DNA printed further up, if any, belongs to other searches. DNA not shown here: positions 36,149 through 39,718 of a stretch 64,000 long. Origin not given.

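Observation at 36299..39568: GDP-mannose 4,6-dehydratase homolog split by two inteins with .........-like endonuclease motifs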

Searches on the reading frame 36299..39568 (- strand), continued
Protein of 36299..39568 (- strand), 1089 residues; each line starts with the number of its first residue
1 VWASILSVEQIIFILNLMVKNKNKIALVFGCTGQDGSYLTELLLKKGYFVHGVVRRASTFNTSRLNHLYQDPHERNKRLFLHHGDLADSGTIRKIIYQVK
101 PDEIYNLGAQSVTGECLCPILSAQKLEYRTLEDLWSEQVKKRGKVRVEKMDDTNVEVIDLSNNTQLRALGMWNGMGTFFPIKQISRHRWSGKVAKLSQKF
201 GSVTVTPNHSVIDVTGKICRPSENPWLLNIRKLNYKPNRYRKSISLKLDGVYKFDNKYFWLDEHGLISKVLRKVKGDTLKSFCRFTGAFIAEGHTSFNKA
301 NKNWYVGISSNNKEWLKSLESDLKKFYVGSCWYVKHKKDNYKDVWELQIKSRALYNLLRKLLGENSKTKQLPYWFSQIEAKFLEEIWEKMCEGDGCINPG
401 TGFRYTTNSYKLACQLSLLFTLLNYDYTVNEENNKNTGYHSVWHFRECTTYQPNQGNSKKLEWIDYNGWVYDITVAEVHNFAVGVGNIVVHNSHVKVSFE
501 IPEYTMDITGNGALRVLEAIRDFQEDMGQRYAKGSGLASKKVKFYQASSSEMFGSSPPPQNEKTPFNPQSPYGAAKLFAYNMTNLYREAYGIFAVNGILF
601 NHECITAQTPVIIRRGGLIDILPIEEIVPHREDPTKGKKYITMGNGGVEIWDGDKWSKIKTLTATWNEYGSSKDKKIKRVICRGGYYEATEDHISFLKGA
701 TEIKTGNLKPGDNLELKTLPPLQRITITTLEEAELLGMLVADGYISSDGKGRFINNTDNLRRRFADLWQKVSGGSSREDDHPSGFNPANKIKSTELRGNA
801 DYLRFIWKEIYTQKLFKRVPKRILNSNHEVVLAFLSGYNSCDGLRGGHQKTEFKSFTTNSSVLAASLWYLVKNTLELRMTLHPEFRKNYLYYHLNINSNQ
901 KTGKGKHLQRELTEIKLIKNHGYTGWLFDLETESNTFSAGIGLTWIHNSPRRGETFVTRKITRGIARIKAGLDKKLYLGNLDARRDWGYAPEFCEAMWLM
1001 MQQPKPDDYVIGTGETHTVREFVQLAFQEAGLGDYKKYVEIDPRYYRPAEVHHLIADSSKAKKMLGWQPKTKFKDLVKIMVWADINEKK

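Call 56: find_encoding_contigs(protein=P0002, flank=3000, max_places=2)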
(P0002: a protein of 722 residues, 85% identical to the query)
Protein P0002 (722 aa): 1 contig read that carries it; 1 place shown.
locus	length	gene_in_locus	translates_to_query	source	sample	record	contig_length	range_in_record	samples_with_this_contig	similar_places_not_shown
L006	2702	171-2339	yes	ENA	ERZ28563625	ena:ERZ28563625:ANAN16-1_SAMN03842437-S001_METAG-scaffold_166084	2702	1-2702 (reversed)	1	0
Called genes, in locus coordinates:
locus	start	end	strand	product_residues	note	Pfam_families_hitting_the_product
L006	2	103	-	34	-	?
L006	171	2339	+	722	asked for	PF01370:Epimerase, PF16363:GDP_Man_Dehyd, PF14890:Intein_splicing (faint), PF14528:LAGLIDADG_3 (faint), PF16363:GDP_Man_Dehyd, PF01370:Epimerase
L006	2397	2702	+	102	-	?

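Call 57: find_encoding_contigs(protein=P0003, flank=3000, max_places=2)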
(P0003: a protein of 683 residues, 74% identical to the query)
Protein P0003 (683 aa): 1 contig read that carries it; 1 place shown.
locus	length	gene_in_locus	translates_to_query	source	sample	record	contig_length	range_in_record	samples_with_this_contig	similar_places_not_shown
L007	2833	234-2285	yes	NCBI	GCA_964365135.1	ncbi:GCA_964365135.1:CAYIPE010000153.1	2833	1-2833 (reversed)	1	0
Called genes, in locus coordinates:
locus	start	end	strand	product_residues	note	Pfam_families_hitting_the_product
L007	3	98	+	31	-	?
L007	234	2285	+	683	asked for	PF01370:Epimerase, PF04321:RmlD_sub_bind (weak), PF05368:NmrA (faint), PF16363:GDP_Man_Dehyd, PF14528:LAGLIDADG_3 (faint), PF01370:Epimerase, PF16363:GDP_Man_Dehyd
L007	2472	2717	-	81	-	-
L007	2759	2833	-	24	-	?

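Call 81: list_cluster_members(proteins=[P0003, P0009, P0034, P0040, P0042, P0049, P0058, P0059, P0073, P0099])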
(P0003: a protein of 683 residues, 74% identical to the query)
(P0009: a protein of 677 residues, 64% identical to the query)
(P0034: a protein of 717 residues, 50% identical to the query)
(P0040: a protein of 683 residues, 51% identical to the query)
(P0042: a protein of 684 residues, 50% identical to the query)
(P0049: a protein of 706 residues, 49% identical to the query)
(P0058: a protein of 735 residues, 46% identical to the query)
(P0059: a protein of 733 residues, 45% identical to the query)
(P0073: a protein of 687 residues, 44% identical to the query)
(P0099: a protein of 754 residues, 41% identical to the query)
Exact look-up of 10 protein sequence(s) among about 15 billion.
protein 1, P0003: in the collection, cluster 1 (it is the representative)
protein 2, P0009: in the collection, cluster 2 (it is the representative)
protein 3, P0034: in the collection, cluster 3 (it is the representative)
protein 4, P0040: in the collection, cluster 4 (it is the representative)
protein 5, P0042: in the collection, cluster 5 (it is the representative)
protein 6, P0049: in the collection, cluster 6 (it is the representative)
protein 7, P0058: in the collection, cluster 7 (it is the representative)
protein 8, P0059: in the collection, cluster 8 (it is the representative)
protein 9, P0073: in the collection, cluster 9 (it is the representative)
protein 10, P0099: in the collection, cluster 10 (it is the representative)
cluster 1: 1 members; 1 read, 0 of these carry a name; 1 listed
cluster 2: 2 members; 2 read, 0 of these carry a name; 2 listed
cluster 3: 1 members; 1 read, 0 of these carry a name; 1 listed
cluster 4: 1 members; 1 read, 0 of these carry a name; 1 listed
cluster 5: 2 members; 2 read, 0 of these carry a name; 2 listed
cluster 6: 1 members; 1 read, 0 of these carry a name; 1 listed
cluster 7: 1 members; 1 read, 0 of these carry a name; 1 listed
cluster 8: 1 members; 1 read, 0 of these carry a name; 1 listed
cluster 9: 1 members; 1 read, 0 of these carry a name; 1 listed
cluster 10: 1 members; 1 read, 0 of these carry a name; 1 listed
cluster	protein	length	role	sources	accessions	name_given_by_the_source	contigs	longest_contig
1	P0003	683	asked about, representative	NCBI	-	-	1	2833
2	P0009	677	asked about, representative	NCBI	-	-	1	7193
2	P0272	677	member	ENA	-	-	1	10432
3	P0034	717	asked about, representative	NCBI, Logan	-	-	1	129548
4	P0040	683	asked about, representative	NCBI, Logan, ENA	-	-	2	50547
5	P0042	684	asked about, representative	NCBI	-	-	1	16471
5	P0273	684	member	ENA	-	-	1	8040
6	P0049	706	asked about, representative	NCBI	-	-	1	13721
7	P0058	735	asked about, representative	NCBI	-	-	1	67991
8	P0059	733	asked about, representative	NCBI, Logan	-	-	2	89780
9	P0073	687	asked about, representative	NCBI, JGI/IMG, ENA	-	-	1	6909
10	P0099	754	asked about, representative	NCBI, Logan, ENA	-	-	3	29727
